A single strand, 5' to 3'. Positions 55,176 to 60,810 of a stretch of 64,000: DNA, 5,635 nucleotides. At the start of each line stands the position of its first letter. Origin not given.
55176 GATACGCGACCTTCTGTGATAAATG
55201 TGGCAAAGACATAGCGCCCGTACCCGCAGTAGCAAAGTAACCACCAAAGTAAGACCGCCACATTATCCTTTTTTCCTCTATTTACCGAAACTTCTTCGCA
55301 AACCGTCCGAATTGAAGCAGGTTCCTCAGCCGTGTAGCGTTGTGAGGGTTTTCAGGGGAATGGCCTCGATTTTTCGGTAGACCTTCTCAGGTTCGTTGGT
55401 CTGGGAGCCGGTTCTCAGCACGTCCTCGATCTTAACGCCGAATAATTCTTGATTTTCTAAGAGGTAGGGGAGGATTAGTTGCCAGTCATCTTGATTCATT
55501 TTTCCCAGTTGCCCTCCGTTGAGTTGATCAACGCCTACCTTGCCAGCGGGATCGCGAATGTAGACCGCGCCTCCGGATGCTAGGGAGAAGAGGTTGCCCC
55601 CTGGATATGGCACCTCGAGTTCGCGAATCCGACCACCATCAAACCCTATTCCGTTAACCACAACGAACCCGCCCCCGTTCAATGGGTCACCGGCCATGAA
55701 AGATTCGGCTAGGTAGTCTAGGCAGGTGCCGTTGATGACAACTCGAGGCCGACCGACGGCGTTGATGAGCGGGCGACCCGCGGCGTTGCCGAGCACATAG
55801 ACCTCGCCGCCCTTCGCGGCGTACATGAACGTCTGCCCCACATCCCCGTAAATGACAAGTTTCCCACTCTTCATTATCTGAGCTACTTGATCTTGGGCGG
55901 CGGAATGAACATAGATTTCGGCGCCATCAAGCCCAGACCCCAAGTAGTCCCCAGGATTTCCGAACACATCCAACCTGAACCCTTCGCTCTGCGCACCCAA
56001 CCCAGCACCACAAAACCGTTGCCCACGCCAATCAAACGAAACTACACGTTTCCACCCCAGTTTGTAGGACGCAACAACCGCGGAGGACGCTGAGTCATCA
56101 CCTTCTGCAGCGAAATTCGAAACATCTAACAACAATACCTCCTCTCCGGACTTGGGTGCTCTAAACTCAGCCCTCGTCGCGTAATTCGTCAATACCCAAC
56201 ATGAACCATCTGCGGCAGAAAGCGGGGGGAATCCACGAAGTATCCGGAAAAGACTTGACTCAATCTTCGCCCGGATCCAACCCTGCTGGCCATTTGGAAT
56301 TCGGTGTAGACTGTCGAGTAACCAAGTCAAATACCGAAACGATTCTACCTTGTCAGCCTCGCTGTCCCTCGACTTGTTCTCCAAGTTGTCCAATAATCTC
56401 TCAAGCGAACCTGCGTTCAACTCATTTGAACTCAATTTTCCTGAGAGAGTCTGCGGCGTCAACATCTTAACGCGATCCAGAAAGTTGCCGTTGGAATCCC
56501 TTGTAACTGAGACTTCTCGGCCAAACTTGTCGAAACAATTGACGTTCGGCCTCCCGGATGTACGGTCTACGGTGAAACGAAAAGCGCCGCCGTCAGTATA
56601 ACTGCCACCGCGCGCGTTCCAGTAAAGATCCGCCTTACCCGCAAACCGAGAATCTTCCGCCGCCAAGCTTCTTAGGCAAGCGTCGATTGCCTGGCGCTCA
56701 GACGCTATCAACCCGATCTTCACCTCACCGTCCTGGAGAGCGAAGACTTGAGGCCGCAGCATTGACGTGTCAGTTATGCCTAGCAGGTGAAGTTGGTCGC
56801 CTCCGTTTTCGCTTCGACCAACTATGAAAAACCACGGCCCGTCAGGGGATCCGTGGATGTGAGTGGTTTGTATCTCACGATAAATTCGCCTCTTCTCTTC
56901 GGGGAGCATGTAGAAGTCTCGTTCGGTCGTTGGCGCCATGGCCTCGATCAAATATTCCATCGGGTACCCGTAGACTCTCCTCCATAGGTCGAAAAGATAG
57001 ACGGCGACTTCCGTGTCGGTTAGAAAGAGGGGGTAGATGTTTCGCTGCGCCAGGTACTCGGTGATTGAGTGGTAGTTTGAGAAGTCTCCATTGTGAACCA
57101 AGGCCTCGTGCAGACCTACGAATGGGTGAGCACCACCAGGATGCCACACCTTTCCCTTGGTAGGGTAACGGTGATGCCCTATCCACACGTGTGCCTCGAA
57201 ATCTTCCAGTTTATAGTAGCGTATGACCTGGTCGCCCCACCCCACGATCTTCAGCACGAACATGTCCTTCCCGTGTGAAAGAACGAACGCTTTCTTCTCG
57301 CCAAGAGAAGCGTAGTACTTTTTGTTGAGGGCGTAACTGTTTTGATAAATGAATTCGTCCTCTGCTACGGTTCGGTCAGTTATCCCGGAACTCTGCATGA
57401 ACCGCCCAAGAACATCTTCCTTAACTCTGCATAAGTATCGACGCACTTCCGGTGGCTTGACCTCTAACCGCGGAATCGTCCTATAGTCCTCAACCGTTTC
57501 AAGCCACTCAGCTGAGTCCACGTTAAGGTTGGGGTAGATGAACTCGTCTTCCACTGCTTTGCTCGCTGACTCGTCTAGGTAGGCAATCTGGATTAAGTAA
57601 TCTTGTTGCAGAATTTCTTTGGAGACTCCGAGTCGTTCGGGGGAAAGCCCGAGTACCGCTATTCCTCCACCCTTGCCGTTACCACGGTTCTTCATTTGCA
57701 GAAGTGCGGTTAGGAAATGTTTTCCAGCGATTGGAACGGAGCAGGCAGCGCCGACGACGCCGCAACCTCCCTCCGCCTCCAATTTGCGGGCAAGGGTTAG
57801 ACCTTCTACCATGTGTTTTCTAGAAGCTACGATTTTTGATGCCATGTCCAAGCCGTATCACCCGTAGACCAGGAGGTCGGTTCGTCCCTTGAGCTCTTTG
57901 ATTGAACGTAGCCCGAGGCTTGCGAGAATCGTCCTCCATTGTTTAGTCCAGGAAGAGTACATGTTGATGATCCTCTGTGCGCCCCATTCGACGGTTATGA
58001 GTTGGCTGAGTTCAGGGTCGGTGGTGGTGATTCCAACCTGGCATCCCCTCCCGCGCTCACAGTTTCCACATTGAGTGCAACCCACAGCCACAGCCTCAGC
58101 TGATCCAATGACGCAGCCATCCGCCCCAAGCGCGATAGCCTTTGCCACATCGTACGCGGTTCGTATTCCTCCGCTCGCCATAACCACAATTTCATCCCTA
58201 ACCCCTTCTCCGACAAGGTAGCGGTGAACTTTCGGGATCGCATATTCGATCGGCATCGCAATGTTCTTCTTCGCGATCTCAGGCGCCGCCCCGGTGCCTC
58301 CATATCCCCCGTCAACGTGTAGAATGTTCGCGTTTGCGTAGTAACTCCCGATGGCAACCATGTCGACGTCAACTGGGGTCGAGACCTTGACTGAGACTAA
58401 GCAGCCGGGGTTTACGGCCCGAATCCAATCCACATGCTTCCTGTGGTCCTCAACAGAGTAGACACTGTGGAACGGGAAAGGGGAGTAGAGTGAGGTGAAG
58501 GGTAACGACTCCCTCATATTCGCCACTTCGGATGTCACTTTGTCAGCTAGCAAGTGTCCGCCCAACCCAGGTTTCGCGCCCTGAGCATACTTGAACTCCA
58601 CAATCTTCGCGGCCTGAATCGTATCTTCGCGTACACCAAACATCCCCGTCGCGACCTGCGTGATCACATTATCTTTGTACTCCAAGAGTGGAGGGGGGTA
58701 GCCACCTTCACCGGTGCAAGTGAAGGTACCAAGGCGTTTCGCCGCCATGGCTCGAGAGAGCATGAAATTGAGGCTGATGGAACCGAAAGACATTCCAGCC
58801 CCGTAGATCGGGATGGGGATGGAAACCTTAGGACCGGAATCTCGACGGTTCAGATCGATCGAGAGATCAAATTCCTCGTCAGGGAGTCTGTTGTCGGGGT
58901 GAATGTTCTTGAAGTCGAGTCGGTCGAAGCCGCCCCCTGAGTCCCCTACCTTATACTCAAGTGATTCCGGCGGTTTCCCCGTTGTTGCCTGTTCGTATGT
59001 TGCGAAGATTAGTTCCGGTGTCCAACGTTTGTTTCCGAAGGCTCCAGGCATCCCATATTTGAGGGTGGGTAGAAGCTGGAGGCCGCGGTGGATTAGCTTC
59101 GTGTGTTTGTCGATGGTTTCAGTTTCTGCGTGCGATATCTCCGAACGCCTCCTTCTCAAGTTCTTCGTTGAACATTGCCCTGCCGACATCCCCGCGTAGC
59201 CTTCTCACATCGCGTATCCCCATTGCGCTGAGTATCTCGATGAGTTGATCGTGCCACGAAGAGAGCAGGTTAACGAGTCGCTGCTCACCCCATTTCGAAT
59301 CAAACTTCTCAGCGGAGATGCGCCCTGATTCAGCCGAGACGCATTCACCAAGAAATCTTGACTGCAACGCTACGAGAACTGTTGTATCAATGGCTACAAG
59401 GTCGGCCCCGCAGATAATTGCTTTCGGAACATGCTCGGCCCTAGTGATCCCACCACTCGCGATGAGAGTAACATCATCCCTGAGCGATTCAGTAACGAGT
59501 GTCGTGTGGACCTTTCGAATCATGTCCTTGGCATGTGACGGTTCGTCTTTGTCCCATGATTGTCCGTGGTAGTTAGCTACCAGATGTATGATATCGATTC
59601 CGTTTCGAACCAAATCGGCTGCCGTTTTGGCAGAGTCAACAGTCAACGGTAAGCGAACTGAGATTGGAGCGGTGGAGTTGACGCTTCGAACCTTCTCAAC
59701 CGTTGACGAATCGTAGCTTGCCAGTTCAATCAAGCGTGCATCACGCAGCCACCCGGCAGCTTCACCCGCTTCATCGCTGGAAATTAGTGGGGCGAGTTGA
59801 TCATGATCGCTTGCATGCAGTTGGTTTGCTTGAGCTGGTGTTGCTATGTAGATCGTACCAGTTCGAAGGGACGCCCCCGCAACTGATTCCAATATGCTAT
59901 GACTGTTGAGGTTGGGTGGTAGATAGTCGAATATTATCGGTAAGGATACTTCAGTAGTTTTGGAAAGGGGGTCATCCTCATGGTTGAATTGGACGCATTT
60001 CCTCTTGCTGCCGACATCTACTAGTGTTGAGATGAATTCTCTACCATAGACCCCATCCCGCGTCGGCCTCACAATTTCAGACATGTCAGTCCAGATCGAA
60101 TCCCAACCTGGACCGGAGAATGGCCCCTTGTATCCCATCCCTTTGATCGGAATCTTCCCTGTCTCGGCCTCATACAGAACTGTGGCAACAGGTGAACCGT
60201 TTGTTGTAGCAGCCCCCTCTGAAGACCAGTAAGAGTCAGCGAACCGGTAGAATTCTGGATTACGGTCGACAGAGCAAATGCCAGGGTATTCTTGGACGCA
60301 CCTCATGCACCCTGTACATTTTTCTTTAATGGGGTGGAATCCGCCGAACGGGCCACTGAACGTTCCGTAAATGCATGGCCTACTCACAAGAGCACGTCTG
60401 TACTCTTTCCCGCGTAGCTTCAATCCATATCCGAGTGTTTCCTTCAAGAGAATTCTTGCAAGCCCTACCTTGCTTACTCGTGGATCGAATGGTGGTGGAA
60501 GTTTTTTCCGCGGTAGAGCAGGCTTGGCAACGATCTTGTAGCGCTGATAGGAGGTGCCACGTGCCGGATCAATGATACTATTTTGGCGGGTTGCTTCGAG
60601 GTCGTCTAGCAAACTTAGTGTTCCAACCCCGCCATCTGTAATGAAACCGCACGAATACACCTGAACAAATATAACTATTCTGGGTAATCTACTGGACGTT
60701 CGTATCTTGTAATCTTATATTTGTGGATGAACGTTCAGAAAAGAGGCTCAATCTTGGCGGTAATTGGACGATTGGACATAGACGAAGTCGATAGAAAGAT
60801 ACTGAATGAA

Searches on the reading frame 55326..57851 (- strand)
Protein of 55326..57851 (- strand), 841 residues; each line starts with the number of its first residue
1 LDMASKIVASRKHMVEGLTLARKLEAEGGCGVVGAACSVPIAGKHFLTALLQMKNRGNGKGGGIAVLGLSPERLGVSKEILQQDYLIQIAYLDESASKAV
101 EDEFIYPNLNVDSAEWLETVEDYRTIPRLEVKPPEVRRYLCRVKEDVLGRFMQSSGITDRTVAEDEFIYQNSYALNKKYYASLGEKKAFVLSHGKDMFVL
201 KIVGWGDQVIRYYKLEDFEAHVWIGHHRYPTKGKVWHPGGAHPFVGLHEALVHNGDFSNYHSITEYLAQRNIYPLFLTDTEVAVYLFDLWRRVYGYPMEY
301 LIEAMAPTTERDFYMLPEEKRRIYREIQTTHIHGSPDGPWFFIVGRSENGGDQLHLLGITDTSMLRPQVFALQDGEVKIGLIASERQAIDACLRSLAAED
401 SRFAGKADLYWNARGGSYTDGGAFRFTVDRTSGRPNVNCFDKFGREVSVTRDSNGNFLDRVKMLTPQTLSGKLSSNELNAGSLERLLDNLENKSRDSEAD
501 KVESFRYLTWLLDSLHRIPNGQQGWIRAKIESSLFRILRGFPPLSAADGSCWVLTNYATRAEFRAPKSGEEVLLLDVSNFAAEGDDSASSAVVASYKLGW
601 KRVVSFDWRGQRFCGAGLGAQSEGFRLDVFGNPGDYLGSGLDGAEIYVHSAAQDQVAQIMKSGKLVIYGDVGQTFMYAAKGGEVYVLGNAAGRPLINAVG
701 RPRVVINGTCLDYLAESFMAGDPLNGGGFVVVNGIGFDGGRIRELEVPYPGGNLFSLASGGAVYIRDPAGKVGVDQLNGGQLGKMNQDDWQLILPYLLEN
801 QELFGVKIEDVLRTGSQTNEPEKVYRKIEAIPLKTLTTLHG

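Call 56: search_protein_families(library=pfam, max_evalue=0.00001, proteins=[window:55326-57851:-])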
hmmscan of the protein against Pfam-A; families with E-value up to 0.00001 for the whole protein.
window:55326-57851:- (841 aa): 2 families
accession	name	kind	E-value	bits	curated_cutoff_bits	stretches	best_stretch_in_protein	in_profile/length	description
PF01493.24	GXGXG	-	6.8e-11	42.5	32.5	1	614-772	40-169/190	GXGXG motif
PF13522.11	GATase_6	-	8e-07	29.6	27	1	219-290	9-80/130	Glutamine amidotransferase domain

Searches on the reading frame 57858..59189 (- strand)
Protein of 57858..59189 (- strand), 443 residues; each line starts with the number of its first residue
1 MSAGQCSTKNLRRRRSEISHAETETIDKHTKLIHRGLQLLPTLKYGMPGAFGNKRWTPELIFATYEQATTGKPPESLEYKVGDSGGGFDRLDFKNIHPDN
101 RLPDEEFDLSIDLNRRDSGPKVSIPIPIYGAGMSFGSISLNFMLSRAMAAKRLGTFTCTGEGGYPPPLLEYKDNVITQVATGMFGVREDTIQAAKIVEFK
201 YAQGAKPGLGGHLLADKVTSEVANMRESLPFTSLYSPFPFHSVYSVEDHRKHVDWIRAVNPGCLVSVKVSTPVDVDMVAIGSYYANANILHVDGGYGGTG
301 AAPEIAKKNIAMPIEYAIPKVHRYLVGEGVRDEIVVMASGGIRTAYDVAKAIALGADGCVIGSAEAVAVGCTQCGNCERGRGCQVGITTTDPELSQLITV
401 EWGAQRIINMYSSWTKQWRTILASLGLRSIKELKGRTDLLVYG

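Call 56: search_protein_families(library=pfam, max_evalue=0.00001, proteins=[window:57858-59189:-])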
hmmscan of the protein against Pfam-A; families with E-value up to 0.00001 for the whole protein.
window:57858-59189:- (443 aa): 2 families
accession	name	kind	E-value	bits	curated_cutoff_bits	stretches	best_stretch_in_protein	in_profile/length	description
PF01645.23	Glu_synthase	-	2.1e-92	310.6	20.4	1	114-427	55-368/369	Conserved region in glutamate synthase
PF01070.24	FMN_dh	-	1.4e-07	31.3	24.9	1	328-370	268-310/350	FMN-dependent dehydrogenase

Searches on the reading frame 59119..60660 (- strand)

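Call 56: search_protein_families(library=pfam, max_evalue=0.00001, proteins=[window:59119-60660:-])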
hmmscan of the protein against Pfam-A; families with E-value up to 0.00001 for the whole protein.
window:59119-60660:- (513 aa): 2 families
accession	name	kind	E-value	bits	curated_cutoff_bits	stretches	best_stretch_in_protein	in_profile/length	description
PF01645.23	Glu_synthase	-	2.8e-12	46.9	20.4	1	319-482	193-368/369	Conserved region in glutamate synthase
PF01070.24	FMN_dh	-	1.3e-06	28.2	24.9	1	340-433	225-310/350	FMN-dependent dehydrogenase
